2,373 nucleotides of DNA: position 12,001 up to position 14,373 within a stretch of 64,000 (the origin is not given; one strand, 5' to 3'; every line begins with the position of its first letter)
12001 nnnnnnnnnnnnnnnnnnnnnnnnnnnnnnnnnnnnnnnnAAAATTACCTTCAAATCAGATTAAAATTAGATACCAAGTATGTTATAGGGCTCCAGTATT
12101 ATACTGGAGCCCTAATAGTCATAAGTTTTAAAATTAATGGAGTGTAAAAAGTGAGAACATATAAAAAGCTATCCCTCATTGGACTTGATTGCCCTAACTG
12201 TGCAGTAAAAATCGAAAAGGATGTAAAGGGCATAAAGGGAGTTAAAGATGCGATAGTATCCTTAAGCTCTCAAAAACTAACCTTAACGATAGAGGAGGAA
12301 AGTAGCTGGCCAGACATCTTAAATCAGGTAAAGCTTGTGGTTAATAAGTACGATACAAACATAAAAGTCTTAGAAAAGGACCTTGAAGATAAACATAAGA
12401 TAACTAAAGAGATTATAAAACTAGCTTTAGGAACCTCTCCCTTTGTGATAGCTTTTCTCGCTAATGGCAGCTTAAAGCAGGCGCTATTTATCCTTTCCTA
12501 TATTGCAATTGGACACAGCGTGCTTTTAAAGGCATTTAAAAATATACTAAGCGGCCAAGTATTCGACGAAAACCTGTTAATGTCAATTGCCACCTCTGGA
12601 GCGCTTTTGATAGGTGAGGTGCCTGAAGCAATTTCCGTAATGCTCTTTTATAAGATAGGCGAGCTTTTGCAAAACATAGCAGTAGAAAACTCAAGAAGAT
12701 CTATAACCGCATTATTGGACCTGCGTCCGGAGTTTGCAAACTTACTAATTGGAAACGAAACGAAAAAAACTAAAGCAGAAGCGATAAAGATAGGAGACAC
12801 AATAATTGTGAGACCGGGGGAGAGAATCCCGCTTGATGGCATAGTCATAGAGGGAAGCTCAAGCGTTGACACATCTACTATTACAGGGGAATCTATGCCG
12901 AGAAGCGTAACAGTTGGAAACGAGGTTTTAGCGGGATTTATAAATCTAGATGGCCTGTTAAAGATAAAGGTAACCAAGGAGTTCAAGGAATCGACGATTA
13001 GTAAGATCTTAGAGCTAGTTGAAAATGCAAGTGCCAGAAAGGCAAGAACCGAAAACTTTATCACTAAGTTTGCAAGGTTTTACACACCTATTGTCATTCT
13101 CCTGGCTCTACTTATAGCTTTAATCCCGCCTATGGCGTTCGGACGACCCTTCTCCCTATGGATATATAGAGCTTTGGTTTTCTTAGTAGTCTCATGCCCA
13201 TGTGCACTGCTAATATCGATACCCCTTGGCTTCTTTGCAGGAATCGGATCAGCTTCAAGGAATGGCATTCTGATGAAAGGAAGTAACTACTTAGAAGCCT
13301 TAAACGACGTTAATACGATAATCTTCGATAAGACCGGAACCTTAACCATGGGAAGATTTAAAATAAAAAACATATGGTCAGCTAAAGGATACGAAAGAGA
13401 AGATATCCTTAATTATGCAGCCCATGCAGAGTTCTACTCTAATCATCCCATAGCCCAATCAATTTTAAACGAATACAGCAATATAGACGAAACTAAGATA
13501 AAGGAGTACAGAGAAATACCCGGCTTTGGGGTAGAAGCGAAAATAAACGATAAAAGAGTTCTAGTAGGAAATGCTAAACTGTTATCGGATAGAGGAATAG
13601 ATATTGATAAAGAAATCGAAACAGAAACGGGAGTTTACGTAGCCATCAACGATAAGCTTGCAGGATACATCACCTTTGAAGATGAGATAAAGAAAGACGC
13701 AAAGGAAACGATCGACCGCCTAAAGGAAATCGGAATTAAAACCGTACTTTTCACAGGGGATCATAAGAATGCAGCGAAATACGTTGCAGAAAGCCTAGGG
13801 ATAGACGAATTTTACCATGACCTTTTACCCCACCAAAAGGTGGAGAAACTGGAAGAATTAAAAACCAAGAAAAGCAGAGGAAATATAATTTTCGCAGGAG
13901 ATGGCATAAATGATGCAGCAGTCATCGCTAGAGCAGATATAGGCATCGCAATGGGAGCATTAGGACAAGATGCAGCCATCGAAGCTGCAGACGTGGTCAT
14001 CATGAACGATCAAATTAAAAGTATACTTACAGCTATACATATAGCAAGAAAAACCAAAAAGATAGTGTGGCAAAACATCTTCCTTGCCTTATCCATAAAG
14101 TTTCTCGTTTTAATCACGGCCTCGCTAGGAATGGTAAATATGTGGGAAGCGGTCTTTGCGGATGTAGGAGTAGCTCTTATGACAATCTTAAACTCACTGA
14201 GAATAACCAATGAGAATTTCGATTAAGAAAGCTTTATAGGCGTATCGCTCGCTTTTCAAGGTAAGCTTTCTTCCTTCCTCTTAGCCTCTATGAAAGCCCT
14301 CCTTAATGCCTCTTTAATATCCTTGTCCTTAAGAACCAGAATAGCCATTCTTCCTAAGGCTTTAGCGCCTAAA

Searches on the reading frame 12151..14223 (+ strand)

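Call 45: search_protein_families(library=pfam, proteins=[window:12151-14223:+], max_evalue=0.00001)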
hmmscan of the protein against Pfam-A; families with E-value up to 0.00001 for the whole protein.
window:12151-14223:+ (691 aa): 4 families
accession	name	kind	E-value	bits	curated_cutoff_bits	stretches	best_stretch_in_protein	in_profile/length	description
PF00122.25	E1-E2_ATPase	-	1.3e-50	171.8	28.1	1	191-371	2-181/181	E1-E2 ATPase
PF00702.32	Hydrolase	-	1.1e-29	104.7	26.4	1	388-596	2-191/191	haloacid dehalogenase-like hydrolase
PF08282.18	Hydrolase_3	-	1.2e-07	32.2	20.9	0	569-629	194-255/255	haloacid dehalogenase-like hydrolase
PF00403.32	HMA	-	3.6e-07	30.9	24.8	1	9-58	4-54/62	Heavy-metal-associated domain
